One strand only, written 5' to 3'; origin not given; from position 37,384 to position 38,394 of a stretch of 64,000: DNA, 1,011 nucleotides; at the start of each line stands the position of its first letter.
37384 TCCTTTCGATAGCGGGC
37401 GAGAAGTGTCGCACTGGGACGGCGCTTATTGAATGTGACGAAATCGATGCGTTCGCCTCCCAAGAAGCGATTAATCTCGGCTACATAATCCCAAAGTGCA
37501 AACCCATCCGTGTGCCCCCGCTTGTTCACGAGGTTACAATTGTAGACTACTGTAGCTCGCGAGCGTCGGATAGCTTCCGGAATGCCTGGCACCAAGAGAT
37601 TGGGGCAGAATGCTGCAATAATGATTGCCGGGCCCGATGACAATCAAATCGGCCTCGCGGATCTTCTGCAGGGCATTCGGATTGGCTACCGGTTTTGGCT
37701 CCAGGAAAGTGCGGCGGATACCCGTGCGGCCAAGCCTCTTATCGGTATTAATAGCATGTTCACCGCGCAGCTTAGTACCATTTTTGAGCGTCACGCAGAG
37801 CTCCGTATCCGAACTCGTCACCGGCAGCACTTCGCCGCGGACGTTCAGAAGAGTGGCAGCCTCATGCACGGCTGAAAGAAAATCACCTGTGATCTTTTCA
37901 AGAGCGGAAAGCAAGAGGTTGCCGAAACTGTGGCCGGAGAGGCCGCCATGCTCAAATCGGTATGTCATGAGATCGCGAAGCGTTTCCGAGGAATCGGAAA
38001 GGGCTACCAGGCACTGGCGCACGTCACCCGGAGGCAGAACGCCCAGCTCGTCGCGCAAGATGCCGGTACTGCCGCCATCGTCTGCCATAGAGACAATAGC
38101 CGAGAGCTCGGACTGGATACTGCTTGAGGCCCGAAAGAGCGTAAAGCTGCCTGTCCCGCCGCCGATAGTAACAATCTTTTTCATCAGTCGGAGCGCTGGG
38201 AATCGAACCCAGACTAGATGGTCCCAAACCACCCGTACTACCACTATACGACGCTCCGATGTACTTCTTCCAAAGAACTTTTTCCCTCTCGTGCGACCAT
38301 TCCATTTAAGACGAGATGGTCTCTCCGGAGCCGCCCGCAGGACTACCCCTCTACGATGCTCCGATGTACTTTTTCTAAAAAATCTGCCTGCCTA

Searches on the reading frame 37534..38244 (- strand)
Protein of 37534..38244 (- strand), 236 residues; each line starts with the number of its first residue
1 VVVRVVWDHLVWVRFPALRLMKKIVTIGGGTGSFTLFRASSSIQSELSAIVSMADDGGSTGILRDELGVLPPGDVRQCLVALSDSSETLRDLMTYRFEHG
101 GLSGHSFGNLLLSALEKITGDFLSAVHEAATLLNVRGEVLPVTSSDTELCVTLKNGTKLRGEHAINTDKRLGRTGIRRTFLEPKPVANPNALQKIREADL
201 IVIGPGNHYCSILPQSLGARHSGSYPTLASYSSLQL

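Call 40: search_protein_families(library=pfam, proteins=[window:37534-38244:-], max_evalue=0.01)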
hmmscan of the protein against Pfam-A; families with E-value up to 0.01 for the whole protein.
window:37534-38244:- (236 aa): 1 family
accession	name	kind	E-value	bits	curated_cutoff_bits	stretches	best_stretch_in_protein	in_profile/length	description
PF01933.23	CofD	-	1.5e-64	218.4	30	1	24-215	1-193/290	2-phospho-L-lactate transferase CofD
